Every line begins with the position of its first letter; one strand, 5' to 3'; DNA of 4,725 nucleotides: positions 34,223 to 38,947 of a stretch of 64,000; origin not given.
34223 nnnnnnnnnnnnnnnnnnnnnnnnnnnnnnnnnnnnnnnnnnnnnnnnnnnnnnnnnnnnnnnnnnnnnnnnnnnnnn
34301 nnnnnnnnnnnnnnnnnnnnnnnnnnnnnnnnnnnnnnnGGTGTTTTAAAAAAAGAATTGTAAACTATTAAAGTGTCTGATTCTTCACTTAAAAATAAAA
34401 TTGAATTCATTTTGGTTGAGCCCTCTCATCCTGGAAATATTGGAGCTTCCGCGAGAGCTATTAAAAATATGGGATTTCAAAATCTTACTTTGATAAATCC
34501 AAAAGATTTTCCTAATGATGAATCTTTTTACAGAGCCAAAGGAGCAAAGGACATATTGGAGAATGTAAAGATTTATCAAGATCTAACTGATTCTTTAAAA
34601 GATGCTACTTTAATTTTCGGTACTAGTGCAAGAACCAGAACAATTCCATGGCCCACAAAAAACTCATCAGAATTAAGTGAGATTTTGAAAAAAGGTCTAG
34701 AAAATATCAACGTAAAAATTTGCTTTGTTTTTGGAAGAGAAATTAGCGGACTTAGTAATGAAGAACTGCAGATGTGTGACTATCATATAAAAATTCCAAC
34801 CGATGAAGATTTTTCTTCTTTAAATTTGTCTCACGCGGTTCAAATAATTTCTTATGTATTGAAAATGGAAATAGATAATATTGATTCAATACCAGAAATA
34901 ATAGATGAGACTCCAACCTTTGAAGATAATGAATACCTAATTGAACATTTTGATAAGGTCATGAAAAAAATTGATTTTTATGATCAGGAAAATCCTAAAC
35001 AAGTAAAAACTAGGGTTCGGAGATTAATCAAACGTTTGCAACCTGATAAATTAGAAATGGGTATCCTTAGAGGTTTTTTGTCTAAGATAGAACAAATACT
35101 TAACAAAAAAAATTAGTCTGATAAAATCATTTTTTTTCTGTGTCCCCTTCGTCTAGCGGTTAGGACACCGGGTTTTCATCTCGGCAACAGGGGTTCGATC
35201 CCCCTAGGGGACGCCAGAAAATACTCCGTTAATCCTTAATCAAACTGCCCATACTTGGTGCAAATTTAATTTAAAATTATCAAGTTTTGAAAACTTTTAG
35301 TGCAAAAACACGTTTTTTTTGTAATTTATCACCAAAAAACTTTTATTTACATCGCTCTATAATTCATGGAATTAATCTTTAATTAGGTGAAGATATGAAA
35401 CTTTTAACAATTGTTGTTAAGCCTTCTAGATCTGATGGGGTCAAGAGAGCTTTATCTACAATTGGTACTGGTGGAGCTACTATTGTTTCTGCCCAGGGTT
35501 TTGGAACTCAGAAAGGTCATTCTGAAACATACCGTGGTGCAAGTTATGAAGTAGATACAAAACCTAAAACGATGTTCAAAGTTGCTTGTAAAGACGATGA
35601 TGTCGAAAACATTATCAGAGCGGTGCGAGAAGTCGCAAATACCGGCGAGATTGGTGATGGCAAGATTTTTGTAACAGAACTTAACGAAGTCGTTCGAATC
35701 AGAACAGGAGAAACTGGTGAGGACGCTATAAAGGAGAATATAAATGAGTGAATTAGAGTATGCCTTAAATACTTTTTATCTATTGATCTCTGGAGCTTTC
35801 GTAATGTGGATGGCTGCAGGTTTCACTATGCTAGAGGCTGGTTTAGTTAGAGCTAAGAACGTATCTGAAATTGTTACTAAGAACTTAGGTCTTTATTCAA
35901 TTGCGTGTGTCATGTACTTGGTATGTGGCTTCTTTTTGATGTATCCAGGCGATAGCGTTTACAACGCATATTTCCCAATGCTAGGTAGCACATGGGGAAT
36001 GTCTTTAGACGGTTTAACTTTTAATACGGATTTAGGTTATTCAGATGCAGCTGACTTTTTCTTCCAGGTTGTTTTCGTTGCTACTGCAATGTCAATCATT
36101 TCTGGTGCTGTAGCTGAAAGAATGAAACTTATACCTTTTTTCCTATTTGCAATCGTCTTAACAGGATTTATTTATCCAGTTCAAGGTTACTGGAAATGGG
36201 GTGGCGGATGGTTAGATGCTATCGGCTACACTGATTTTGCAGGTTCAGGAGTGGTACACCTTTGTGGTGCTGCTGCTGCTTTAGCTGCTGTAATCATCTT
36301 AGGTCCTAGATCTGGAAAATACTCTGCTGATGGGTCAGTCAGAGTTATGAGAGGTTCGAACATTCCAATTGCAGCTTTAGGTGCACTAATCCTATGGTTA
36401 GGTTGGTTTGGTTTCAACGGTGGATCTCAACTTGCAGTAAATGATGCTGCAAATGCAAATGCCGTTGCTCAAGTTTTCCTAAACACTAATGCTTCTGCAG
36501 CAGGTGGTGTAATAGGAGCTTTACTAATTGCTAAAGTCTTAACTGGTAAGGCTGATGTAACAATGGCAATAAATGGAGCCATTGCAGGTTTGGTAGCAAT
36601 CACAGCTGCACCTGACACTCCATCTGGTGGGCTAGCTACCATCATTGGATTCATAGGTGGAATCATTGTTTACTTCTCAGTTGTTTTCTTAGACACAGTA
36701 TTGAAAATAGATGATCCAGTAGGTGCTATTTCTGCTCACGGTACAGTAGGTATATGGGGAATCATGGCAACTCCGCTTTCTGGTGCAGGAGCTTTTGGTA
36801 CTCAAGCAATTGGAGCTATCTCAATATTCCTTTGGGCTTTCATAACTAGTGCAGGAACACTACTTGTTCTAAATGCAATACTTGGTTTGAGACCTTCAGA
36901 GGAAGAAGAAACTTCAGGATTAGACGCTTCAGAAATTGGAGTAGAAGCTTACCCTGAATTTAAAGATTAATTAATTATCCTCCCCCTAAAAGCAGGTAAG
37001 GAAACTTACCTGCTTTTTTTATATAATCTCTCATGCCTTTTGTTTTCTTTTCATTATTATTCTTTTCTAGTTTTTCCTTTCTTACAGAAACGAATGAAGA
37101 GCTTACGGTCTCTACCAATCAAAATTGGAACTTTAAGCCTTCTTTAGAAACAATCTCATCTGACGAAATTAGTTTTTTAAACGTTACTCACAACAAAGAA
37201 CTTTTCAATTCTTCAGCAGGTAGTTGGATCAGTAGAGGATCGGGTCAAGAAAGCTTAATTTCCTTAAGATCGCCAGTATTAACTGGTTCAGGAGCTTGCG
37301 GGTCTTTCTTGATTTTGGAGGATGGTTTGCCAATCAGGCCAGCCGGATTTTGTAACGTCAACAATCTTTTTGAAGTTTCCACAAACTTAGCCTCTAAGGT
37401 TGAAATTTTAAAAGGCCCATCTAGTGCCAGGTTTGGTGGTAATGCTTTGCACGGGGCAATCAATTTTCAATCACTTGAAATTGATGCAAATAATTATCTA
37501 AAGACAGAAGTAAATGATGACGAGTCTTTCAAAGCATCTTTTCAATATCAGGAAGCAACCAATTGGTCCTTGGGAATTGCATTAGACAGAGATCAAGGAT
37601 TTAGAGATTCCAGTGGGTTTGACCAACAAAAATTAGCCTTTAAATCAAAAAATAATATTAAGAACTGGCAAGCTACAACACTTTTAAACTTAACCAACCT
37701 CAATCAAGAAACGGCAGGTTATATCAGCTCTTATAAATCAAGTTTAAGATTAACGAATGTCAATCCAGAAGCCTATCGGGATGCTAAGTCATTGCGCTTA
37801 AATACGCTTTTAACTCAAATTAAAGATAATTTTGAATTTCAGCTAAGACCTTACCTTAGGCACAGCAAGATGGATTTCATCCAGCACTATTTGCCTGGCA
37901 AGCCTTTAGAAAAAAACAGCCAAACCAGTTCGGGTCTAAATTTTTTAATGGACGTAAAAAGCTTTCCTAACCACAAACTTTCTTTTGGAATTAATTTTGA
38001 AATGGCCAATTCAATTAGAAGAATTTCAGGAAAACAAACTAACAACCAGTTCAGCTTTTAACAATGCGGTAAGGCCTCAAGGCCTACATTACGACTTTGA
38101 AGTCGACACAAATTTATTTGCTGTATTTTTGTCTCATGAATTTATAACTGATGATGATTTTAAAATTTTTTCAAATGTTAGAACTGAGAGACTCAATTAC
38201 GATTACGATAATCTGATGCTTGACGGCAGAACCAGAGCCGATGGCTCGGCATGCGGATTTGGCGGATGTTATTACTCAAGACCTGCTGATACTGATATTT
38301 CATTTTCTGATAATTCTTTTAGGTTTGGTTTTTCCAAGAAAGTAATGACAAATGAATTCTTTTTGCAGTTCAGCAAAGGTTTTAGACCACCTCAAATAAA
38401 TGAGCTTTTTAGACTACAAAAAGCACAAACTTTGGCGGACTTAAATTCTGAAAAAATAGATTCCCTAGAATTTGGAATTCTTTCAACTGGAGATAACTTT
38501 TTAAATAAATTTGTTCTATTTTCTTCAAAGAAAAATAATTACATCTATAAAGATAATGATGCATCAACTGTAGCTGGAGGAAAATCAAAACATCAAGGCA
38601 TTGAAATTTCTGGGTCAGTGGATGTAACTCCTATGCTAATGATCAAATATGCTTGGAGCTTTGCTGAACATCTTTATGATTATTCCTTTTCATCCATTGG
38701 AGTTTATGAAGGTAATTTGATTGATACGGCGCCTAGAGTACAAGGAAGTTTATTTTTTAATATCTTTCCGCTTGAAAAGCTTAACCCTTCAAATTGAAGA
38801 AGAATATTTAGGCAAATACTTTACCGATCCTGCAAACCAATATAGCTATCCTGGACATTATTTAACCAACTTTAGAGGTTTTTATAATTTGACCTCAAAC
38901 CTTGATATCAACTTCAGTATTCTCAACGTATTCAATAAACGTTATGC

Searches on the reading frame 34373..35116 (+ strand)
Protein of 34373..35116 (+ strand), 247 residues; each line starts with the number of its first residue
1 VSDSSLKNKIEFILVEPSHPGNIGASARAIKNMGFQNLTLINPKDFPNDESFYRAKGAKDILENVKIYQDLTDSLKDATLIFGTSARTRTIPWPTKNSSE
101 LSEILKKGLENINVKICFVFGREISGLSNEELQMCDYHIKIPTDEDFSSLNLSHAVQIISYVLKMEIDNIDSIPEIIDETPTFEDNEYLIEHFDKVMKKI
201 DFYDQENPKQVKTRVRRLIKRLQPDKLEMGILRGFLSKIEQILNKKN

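Call 75: search_protein_families(library=pfam, proteins=[window:34373-35116:+], max_evalue=0.001)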
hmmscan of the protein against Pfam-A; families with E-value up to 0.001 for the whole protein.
window:34373-35116:+ (247 aa): 1 family
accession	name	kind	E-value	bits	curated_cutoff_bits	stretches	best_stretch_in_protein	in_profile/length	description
PF00588.24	SpoU_methylase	-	7.1e-29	101.2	29.7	1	11-161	3-142/142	SpoU rRNA Methylase family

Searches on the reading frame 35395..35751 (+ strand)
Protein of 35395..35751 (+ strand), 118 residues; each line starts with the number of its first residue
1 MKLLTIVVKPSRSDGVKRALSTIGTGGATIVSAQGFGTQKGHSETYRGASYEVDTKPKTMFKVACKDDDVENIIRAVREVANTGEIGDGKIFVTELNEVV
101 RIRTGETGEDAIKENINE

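Call 6: search_protein_families(library=pfam, proteins=[window:35395-35751:+], max_evalue=1)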
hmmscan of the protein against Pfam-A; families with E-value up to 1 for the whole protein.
window:35395-35751:+ (118 aa): 2 families
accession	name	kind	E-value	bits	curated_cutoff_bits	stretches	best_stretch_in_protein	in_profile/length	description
PF00543.27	P-II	-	7.8e-27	94.1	25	1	1-106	1-102/102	Nitrogen regulatory protein P-II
PF11582.13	DUF3240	-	0.15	12.6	21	1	4-81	7-83/102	Protein of unknown function (DUF3240)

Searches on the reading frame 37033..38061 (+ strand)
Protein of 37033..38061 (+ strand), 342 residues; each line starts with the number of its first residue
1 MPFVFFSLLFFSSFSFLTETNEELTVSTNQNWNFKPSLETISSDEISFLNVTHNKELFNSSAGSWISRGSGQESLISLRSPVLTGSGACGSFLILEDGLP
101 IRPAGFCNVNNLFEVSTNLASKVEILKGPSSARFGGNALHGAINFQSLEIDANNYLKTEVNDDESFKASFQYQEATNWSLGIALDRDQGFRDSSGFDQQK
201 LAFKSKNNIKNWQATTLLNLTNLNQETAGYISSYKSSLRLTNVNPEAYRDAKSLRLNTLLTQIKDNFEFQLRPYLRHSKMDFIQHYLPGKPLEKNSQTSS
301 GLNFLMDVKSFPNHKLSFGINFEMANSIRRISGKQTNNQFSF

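Call 75: search_protein_families(library=pfam, proteins=[window:37033-38061:+], max_evalue=0.001)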
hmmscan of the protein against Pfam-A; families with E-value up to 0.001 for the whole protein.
window:37033-38061:+ (342 aa): 1 family
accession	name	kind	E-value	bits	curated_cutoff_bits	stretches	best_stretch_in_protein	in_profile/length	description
PF07715.20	Plug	-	1.1e-09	39.2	23.9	1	37-142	8-107/107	TonB-dependent Receptor Plug Domain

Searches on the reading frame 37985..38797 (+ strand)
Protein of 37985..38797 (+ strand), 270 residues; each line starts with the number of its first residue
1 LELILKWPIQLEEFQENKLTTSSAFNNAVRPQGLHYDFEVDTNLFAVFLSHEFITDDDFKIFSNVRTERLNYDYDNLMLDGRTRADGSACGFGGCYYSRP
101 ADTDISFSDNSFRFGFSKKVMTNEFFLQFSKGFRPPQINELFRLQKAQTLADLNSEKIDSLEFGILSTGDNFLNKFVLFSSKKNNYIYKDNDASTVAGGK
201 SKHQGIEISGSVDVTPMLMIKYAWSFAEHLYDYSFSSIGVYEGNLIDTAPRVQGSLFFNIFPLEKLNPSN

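Call 75: search_protein_families(library=pfam, proteins=[window:37985-38797:+], max_evalue=0.001)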
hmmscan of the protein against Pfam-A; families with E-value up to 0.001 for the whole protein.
window:37985-38797:+ (270 aa): 1 family
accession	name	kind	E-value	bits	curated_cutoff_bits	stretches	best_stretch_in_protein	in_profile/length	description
PF00593.30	TonB_dep_Rec_b-barrel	-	2.1e-18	67.9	27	1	25-258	150-375/436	TonB dependent receptor-like, beta-barrel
